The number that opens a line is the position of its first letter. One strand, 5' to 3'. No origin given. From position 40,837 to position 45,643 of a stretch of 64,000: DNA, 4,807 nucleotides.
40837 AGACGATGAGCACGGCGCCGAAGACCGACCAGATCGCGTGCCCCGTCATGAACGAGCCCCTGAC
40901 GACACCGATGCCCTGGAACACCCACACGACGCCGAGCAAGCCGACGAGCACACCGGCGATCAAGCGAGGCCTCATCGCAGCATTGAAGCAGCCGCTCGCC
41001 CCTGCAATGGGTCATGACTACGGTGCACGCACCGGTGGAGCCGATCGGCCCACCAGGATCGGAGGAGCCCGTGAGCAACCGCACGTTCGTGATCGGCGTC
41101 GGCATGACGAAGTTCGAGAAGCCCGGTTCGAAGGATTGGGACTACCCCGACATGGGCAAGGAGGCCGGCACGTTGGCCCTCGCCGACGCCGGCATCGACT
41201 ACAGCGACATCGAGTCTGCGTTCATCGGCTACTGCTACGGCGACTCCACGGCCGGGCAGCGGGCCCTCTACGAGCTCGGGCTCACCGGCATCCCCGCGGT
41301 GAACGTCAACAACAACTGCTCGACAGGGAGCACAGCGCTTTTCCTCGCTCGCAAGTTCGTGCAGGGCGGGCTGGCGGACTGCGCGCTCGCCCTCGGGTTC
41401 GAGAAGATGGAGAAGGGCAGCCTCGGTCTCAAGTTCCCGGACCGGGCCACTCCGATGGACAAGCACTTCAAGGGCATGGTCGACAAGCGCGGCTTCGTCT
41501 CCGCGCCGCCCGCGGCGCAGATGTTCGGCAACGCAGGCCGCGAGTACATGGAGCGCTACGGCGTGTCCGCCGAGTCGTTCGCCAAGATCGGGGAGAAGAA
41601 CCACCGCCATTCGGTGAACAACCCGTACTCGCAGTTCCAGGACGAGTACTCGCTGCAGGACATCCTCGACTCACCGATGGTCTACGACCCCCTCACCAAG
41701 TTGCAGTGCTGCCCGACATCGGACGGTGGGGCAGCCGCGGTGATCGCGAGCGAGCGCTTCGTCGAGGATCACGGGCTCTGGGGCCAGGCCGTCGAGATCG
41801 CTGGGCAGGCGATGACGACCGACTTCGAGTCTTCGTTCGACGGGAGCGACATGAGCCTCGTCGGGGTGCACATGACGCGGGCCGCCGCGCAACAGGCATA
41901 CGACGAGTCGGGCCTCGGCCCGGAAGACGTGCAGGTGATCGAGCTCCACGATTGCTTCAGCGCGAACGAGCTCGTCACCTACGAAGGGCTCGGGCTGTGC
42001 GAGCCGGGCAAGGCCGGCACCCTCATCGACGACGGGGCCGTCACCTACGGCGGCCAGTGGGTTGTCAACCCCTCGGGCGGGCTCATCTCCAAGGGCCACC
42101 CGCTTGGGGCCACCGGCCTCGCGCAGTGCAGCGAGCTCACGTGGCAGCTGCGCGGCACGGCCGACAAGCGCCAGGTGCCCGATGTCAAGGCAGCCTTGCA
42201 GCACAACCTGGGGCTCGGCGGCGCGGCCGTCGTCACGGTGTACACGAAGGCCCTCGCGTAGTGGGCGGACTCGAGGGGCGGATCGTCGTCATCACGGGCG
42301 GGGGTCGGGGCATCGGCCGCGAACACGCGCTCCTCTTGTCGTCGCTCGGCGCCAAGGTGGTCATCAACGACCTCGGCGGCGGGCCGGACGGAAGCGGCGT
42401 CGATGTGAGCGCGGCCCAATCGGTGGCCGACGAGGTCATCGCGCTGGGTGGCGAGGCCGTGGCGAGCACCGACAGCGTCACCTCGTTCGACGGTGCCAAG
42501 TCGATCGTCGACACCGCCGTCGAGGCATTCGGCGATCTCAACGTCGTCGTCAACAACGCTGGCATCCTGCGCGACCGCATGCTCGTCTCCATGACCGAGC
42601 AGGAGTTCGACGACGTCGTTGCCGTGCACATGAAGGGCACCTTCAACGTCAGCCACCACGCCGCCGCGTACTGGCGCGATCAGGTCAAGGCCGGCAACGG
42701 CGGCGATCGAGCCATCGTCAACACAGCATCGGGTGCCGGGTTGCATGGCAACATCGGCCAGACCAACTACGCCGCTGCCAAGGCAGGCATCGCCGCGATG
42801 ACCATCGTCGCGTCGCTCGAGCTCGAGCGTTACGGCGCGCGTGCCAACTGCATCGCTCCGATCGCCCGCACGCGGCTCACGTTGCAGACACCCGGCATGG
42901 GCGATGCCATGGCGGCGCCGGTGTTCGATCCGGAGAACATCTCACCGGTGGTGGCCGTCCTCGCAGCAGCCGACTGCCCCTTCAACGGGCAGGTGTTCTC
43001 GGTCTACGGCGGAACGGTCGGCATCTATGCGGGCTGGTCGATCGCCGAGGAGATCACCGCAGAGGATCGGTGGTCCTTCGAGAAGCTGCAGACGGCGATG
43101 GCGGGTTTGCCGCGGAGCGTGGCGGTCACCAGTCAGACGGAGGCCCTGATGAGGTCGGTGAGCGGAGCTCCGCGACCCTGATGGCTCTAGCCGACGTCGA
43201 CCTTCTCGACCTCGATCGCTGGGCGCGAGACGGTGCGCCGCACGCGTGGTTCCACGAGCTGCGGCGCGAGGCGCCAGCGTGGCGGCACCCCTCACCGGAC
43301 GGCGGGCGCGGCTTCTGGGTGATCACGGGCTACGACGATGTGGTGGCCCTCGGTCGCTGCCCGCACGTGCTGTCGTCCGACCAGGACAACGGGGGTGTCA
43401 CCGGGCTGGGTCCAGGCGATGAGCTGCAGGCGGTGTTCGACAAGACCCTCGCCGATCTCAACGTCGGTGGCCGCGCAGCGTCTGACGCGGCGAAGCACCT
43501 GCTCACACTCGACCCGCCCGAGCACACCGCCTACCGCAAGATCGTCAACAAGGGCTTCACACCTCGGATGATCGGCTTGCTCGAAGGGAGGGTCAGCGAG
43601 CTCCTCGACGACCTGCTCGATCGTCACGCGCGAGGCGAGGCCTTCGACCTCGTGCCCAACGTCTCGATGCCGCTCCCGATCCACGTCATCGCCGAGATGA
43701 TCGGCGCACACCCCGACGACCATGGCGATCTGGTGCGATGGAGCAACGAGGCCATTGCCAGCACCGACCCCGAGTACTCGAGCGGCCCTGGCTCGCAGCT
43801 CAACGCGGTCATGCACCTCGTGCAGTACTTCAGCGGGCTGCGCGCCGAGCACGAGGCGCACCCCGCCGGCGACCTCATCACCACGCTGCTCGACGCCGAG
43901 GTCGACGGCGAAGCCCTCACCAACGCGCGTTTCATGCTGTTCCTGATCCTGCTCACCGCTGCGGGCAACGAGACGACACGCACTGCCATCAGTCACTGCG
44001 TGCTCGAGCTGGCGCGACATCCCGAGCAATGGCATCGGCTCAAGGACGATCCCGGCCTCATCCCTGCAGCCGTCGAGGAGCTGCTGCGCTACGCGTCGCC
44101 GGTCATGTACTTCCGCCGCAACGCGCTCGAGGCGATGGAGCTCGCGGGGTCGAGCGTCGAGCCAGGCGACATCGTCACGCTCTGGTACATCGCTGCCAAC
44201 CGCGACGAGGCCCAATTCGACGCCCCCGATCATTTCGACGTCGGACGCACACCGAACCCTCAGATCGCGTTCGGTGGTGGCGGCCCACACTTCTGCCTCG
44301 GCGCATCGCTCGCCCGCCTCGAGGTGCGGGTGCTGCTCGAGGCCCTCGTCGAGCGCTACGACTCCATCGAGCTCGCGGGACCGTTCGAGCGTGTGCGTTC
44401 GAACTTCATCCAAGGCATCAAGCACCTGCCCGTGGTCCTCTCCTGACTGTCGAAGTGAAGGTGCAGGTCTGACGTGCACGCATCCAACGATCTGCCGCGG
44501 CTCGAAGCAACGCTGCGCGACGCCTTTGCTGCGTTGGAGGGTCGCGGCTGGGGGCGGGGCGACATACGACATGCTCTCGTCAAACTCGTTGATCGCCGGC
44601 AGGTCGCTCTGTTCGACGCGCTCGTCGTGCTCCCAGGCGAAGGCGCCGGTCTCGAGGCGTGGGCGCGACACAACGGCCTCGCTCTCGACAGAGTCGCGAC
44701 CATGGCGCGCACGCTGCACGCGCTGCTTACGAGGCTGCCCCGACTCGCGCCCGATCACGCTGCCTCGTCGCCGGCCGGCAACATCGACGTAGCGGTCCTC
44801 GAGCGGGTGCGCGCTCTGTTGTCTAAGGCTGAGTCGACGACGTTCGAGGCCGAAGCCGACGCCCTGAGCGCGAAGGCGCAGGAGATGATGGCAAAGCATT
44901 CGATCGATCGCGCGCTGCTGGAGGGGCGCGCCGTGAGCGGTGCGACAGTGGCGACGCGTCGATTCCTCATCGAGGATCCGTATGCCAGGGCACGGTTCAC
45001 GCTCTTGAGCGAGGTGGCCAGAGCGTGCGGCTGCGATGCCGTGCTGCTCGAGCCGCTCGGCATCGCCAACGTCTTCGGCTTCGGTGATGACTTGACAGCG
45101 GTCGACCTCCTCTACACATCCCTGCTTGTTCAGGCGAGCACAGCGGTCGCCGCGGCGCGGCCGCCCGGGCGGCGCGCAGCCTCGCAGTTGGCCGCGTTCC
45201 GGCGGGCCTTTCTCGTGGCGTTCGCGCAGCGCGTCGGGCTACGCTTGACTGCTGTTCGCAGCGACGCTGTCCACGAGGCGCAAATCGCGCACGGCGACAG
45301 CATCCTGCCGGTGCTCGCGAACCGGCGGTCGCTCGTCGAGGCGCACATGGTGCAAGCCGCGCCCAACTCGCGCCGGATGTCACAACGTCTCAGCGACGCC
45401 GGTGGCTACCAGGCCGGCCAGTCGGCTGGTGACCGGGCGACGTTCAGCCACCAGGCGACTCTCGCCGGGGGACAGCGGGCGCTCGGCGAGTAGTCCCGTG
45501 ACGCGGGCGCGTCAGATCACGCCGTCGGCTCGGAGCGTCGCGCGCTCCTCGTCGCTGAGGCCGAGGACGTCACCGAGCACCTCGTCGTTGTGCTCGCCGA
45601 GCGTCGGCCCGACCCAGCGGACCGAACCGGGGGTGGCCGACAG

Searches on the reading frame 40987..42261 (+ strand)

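Call 85: search_protein_families(library=pfam, proteins=[window:40987-42261:+], max_evalue=0.0001)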
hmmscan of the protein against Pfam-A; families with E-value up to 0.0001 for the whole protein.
window:40987-42261:+ (424 aa): 4 families
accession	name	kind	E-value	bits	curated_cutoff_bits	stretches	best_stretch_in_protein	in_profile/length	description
PF22691.2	Thiolase_C_1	-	4e-38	130.8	28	1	288-416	11-138/144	Thiolase C-terminal domain-like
PF00108.29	Thiolase_N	-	4.5e-22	79.1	26.4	1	34-256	2-259/260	Thiolase, N-terminal domain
PF02803.24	Thiolase_C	-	1.2e-10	41.5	27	1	299-394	26-103/123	Thiolase, C-terminal domain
PF00109.32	ketoacyl-synt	-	1.3e-05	25.3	20.8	1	60-142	128-205/252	Beta-ketoacyl synthase, N-terminal domain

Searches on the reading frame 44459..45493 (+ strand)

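Call 85: search_protein_families(library=pfam, proteins=[window:44459-45493:+], max_evalue=0.0001)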
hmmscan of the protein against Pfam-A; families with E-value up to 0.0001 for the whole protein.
window:44459-45493:+ (344 aa): 1 family
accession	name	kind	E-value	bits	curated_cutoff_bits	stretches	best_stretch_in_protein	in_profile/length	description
PF10979.13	DUF2786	-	2.8e-16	59.6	23.9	1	113-151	2-40/40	Protein of unknown function (DUF2786)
